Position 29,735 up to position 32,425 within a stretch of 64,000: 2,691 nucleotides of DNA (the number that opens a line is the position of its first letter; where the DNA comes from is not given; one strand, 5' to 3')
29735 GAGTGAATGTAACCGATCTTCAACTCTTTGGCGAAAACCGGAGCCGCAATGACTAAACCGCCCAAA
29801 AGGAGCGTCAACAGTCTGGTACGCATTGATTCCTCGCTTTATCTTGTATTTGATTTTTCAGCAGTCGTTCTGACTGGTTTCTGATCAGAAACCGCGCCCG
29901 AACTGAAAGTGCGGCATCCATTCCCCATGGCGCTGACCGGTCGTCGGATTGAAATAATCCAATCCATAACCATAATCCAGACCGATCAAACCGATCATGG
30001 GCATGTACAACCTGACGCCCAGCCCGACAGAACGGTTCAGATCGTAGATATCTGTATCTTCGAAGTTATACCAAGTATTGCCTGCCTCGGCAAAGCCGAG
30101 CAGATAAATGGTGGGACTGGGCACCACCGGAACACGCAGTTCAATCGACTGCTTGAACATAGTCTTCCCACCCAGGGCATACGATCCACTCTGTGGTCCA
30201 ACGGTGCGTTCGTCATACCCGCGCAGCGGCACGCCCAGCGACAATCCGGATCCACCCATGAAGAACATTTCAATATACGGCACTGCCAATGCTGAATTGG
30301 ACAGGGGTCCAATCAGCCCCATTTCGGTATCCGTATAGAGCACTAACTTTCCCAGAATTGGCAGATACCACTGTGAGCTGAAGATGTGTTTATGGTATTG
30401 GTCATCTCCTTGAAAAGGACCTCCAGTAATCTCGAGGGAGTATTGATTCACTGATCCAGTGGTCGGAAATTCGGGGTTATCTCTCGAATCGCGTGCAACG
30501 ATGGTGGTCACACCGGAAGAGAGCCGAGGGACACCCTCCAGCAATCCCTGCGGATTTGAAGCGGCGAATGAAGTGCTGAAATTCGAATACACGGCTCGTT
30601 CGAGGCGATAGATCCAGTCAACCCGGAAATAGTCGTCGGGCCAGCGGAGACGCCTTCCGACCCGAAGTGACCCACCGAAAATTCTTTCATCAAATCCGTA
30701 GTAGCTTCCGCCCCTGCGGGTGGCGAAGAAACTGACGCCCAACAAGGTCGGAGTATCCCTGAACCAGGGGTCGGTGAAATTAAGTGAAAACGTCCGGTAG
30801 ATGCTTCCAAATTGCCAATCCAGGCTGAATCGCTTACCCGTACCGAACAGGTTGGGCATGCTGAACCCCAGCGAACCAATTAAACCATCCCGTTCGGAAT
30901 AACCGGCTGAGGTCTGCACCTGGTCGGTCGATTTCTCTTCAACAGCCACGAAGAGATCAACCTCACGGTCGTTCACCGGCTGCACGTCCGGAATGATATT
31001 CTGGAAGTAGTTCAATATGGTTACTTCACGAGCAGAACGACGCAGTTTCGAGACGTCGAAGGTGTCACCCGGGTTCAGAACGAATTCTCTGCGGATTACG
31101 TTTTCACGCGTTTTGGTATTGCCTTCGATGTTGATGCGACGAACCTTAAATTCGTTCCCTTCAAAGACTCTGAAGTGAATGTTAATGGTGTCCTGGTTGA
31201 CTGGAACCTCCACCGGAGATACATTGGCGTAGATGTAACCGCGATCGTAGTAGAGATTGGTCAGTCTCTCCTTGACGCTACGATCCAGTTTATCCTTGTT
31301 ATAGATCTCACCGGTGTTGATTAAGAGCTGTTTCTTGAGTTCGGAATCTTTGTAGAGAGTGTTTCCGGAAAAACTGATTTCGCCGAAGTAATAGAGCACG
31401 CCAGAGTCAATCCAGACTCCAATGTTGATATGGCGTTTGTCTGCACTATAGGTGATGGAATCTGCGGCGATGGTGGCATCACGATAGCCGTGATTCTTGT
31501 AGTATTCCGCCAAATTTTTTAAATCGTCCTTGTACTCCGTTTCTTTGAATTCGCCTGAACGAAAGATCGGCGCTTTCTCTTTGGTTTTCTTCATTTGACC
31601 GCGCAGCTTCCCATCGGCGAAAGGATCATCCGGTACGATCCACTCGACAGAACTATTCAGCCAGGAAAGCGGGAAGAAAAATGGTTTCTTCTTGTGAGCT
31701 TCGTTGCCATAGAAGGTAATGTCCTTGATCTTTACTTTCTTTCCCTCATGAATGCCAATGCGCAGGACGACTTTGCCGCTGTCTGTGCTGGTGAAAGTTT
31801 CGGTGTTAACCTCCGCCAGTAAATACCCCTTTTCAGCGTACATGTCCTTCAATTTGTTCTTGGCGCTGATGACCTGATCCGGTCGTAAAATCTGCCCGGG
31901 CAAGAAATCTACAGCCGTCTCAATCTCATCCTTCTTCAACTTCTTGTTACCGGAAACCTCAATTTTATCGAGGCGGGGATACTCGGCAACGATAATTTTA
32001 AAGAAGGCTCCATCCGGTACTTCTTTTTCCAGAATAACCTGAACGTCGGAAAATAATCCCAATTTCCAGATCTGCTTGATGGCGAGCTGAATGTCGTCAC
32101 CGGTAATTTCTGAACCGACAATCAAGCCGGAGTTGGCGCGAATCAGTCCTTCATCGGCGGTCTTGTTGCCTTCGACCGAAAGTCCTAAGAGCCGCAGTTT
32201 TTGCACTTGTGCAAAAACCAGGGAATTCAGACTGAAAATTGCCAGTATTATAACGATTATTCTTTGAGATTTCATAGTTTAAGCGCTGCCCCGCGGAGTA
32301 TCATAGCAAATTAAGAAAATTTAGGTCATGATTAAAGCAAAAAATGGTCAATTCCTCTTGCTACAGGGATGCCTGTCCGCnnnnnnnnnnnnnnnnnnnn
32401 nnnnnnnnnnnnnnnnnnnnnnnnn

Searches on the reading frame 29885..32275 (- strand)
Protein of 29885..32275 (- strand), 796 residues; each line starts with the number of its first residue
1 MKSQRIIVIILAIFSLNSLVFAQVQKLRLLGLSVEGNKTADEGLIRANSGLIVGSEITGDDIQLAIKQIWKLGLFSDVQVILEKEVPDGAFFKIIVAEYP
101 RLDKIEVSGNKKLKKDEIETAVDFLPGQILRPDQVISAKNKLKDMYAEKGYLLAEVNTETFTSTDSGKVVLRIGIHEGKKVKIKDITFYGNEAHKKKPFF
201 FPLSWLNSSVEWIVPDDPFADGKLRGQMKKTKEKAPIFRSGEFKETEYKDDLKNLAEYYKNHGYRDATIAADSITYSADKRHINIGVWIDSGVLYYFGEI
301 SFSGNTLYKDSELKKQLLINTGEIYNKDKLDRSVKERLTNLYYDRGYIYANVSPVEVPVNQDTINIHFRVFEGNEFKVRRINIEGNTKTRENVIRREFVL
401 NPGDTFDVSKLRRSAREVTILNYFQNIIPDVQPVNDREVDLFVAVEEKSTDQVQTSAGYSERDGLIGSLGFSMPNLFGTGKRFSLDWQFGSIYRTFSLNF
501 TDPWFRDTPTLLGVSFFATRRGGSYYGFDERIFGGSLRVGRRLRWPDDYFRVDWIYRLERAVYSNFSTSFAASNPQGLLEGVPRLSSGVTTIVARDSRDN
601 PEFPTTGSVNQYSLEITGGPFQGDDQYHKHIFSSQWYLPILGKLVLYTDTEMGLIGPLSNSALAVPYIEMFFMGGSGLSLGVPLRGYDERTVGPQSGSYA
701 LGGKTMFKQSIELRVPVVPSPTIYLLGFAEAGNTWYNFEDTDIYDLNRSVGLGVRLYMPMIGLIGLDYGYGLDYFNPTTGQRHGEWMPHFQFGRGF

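Call 75: search_protein_families(library=pfam, proteins=[window:29885-32275:-], max_evalue=0.001)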
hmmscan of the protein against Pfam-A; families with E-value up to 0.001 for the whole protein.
window:29885-32275:- (796 aa): 4 families
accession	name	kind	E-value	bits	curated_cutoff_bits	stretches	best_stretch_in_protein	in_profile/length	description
PF07244.20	POTRA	-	3.9e-51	172.1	21.3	3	295-373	1-79/79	Surface antigen variable number repeat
PF01103.29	Omp85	-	2.5e-44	152.6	24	1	475-776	1-307/325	Omp85 superfamily domain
PF08479.16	POTRA_2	-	4.2e-12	46.2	24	1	102-172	3-72/76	POTRA domain, ShlB-type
PF08478.15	POTRA_1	-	1.2e-07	32.3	23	0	376-406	1-31/69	POTRA domain, FtsQ-type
